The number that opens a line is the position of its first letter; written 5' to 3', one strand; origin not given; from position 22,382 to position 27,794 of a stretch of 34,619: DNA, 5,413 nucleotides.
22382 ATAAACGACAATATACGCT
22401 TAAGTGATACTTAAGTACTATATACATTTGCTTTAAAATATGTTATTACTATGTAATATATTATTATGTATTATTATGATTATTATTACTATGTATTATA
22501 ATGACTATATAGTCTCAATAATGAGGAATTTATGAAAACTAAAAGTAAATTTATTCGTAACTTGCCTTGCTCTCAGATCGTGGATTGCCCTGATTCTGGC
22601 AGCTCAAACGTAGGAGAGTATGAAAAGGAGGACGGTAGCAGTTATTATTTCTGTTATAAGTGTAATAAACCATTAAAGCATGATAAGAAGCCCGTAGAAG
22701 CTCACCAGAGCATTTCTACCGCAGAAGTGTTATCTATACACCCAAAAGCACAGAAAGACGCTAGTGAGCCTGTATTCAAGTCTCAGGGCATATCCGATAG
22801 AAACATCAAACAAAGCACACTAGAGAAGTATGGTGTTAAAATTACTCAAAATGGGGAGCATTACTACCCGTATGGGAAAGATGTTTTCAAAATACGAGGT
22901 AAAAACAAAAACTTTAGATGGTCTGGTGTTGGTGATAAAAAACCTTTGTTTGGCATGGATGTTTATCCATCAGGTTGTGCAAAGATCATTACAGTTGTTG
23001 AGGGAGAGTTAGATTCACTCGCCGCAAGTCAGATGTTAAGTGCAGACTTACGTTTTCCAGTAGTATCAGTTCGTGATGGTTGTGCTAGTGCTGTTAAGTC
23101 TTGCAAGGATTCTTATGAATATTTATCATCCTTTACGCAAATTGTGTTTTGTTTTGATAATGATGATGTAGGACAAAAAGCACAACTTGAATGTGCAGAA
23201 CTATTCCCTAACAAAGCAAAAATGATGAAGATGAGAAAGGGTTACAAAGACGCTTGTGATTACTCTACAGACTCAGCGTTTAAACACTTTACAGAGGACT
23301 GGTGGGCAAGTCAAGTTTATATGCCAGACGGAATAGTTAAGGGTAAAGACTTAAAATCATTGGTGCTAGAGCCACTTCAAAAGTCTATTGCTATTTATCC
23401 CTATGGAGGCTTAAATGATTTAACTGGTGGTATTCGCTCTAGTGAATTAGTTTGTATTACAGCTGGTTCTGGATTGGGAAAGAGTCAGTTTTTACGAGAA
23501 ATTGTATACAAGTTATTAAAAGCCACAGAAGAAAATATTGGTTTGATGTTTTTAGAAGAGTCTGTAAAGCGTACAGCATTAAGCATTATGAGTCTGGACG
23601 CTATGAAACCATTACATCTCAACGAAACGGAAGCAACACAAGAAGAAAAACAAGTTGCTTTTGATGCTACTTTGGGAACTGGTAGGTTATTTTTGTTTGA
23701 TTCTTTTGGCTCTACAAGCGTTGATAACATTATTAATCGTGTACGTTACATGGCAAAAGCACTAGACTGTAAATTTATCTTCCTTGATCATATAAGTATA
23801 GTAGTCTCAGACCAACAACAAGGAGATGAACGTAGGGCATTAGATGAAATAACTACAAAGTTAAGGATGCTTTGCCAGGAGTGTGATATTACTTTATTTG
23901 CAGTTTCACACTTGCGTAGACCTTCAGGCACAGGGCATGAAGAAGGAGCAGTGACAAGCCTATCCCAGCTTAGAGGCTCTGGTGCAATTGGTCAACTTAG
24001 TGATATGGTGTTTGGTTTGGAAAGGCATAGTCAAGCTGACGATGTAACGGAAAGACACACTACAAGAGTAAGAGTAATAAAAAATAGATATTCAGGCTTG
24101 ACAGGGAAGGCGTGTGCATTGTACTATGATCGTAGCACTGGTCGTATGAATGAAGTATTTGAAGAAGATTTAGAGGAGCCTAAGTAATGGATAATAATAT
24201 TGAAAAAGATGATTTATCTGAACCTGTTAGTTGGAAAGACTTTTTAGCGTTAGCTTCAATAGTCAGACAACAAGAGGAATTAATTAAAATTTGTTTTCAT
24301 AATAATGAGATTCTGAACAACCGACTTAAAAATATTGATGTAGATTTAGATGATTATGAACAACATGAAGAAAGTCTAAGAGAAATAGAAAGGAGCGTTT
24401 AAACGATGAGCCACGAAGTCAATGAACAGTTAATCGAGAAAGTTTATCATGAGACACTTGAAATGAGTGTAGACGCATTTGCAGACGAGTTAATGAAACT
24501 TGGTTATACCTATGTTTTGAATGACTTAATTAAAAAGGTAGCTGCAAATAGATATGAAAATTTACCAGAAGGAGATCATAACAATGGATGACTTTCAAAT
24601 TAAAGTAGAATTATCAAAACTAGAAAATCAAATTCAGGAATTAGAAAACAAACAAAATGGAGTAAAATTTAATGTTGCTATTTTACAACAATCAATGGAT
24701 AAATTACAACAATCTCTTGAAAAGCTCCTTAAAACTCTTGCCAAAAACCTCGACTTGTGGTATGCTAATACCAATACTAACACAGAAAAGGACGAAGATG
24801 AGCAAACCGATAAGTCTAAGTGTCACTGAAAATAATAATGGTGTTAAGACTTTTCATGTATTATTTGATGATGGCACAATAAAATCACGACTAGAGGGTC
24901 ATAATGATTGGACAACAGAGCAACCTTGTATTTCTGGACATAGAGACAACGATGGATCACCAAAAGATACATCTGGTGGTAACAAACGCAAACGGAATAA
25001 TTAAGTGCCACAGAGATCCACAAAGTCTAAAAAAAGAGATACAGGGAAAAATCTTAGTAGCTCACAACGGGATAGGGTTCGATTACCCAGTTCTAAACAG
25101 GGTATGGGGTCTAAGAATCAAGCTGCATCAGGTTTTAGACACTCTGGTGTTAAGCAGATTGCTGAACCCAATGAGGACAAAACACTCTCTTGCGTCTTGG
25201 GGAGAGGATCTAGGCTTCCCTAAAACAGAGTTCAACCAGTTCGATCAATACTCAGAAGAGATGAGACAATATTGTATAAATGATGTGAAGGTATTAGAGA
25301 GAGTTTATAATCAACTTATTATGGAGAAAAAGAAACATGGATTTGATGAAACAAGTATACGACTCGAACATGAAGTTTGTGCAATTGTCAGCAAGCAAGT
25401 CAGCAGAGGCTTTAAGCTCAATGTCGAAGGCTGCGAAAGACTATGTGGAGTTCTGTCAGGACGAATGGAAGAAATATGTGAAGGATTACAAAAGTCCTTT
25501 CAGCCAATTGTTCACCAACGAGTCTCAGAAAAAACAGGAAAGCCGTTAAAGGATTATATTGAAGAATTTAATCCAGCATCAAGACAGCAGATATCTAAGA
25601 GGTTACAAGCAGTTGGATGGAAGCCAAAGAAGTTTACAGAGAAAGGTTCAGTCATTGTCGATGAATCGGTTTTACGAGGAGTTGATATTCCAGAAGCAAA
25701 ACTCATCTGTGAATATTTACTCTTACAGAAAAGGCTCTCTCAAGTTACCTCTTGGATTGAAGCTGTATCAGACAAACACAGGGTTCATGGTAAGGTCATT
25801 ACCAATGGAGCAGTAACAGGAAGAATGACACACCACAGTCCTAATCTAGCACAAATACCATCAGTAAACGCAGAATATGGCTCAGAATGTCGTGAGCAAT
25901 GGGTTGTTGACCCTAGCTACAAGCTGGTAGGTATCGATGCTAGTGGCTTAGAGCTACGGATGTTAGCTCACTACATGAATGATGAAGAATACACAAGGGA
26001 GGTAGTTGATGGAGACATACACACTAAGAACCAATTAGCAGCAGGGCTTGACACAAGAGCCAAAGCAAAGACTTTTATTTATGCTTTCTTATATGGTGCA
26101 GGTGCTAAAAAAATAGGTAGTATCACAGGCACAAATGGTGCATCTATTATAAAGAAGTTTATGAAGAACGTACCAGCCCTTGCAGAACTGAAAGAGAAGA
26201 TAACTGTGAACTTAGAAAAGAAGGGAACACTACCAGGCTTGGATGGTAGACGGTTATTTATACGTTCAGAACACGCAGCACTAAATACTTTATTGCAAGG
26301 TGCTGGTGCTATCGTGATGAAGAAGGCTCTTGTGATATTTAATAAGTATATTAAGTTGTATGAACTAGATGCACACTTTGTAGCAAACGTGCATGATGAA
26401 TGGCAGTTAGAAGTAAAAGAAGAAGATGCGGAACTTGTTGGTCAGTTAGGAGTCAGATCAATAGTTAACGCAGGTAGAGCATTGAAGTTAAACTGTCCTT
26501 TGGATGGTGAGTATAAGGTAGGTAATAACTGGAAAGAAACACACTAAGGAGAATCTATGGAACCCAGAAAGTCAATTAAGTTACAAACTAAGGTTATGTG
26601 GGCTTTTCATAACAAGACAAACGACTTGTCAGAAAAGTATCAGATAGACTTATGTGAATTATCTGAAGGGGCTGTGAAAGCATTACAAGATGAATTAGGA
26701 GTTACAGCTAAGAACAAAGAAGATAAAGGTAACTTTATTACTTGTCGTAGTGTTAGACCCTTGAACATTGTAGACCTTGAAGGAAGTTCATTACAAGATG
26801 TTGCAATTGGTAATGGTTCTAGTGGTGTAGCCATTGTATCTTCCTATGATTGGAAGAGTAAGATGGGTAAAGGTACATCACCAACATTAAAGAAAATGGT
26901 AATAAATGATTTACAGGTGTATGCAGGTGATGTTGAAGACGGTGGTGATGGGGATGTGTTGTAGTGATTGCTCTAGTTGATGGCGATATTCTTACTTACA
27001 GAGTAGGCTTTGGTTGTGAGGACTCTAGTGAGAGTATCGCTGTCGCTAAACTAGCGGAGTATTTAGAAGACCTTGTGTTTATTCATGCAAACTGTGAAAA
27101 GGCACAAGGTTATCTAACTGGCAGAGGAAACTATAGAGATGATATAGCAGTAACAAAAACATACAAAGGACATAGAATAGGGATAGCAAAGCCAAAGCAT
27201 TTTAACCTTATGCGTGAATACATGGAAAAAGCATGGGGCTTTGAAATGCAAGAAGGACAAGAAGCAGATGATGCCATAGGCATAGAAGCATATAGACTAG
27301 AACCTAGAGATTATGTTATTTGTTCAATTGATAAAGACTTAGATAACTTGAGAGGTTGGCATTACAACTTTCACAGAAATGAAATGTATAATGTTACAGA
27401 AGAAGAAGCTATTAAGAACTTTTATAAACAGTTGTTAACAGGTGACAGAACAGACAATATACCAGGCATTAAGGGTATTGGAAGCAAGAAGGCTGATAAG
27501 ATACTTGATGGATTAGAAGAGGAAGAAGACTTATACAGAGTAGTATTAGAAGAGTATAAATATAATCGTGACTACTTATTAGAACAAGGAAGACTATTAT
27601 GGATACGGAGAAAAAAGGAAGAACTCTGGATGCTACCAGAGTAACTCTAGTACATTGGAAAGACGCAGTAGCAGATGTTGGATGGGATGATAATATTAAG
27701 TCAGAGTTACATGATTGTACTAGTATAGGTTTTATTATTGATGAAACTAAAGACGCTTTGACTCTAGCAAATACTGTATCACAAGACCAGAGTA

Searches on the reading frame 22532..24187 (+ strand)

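Call 65: search_protein_families(library=pfam, max_evalue=0.001, proteins=[window:22532-24187:+])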
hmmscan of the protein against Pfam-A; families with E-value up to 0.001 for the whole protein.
window:22532-24187:+ (551 aa): 4 families
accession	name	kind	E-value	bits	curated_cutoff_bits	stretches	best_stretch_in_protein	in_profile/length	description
PF03796.21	DnaB_C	-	2.6e-25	89.7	27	1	293-533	8-247/255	DnaB-like helicase C terminal domain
PF13155.12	Toprim_2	-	3.5e-08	34.2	22.1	1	155-244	2-87/88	Toprim-like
PF06745.19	ATPase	-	1.9e-05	24.6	26.6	1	293-447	7-154/231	KaiC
PF13481.12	AAA_25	-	0.00015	21.9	27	1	297-464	25-193/195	AAA domain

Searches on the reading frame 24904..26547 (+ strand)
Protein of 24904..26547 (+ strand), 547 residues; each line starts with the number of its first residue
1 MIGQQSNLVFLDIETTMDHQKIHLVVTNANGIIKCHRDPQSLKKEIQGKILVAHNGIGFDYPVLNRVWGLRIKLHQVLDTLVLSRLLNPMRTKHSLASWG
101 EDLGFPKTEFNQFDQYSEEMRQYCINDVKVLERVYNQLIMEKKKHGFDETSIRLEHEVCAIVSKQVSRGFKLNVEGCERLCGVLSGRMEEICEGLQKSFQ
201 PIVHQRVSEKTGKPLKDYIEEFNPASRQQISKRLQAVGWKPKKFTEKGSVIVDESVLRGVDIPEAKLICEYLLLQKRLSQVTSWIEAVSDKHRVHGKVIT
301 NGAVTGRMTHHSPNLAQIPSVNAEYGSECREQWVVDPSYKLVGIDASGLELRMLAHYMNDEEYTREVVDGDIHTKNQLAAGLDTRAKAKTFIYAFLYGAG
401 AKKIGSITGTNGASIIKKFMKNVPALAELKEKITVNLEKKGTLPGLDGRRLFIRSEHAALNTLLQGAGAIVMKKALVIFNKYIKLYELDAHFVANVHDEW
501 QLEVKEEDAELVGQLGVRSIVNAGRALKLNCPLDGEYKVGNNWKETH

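Call 9: search_dna_similar(query=window:24904-26547:+, collection=phages, mode=protein, max_rows=30)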
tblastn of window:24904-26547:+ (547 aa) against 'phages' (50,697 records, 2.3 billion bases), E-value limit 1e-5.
The search stops at 5000 records and this limit was reached: more records match than are counted here, and every count below describes the 5000 best-scoring records only.
Records with a match: at least 5000; places in all: 5301; records where one place covers at least 80% of the query: 2015.
Best place of each record, by identity: <60% 5000.
By first word of the organism name: Escherichia 725; Mycobacterium 705; Vibrio 511; Klebsiella 492; Pseudomonas 451; Staphylococcus 269; Salmonella 185; Bacillus 169; Microbacterium 102; Yersinia 92; and 120 more.
By host as written in the record: - 861; Mycobacterium smegmatis mc2 155 505; Escherichia coli 273; Klebsiella pneumoniae 242; Pseudomonas aeruginosa 112; Staphylococcus aureus 96; Mycobacterium smegmatis mc#155 91; Microbacterium foliorum NRRL B-24224 53; and 962 more.
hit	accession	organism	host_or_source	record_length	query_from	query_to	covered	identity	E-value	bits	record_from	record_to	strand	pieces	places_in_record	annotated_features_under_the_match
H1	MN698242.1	Pelagibacter phage HTVC103P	Candidatus Pelagibacter sp. HTCC7211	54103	7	547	99%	51.7%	2e-171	543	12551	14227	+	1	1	DNA polymerase | hypothetical protein | DNA primase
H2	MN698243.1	Pelagibacter phage HTVC104P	Candidatus Pelagibacter sp. HTCC7211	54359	7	547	99%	51.5%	2e-171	543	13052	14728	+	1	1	DNA polymerase | hypothetical protein | DNA primase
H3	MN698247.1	Pelagibacter phage HTVC115P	Candidatus Pelagibacter sp. HTCC7211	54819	9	547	99%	49.5%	6e-168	533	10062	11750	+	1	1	DNA polymerase | hypothetical protein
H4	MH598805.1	Pelagibacter phage HTVC109P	Candidatus Pelagibacter sp. HTCC7211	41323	11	547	98%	42.6%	1e-125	411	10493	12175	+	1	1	DNA polymerase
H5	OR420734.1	Roseobacter phage CRP-804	Paracoccaceae bacterium strain FZCC0196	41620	40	547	93%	43.9%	3e-122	402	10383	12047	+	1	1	DNA polymerase | hypothetical protein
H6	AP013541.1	uncultured phage_MedDCM-OCT-S42-C7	metagenomic fosmid library constructed ...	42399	11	547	98%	41.4%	5e-122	400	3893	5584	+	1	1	DNA polymerase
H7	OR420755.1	Roseobacter phage CRP-113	Paracoccaceae bacterium strain FZCC0023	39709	7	547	99%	41.1%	1e-123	405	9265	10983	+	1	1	DNA polymerase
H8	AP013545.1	uncultured phage MedDCM-OCT-S46-C10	metagenomic fosmid library constructed ...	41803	5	547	99%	40.9%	2e-122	402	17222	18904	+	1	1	DNA polymerase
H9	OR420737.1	Roseobacter phage CRP-171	Paracoccaceae bacterium strain FZCC0023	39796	7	547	99%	40.9%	6e-123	404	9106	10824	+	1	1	DNA polymerase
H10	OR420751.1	Pelagibacter phage HTVC309P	Candidatus Pelagibacter sp.FZCC0233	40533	5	547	99%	40.5%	1e-120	397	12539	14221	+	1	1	DNA polymerase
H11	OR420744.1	Pelagibacter phage HTVC134P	Candidatus Pelagibacter sp. HTCC7211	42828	5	547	99%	40.5%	6e-120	395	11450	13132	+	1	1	DNA polymerase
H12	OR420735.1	Pelagibacter phage HTVC168P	Candidatus Pelagibacter sp. HTCC7211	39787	11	547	98%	40.9%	1e-117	388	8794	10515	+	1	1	DNA polymerase | hypothetical protein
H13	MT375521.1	Pelagibacter phage Eistla EXVC025P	Candidatus Pelagibacter ubique HTCC1062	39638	11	547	98%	40.9%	3e-115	381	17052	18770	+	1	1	DNA polymerase | hypothetical protein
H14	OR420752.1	Roseobacter phage CRP-403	Paracoccaceae bacterium strain FZCC0037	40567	40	547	93%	43.1%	4e-122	401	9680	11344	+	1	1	DNA polymerase | hypothetical protein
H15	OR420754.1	Pelagibacter phage HTVC142P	Candidatus Pelagibacter sp. HTCC7211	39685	10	547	98%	40.7%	8e-117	386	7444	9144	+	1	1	DNA polymerase | hypothetical protein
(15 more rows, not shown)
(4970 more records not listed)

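Call 65: search_protein_families(library=pfam, max_evalue=0.001, proteins=[window:24904-26547:+])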
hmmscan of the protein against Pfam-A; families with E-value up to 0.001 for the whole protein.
window:24904-26547:+ (547 aa): 2 families
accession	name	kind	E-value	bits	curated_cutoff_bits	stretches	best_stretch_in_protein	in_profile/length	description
PF00476.26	DNA_pol_A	-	5.7e-51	174.1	34.3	1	216-545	23-381/381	DNA polymerase family A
PF01612.26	DNA_pol_A_exo1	-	0.0007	19.9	23.6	0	50-138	78-168/173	3'-5' exonuclease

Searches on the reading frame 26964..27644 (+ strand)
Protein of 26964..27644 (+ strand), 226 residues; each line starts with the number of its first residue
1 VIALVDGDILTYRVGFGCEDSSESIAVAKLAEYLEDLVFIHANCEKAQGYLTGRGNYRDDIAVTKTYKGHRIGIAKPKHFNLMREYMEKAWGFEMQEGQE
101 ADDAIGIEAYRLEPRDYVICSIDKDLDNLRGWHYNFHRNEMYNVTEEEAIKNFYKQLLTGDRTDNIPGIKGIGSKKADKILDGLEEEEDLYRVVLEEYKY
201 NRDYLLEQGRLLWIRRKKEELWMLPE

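Call 65: search_protein_families(library=pfam, max_evalue=0.001, proteins=[window:26964-27644:+])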
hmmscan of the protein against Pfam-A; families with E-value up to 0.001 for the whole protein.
window:26964-27644:+ (226 aa): 2 families
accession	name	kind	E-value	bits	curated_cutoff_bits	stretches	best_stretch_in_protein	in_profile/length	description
PF01367.25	5_3_exonuc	-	1.5e-08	35.5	40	1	157-195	11-49/97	5'-3' exonuclease, C-terminal SAM fold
PF02739.22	5_3_exonuc_N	-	2.7e-06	27.6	34.3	1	2-147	2-157/164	5'-3' exonuclease, N-terminal resolvase-like domain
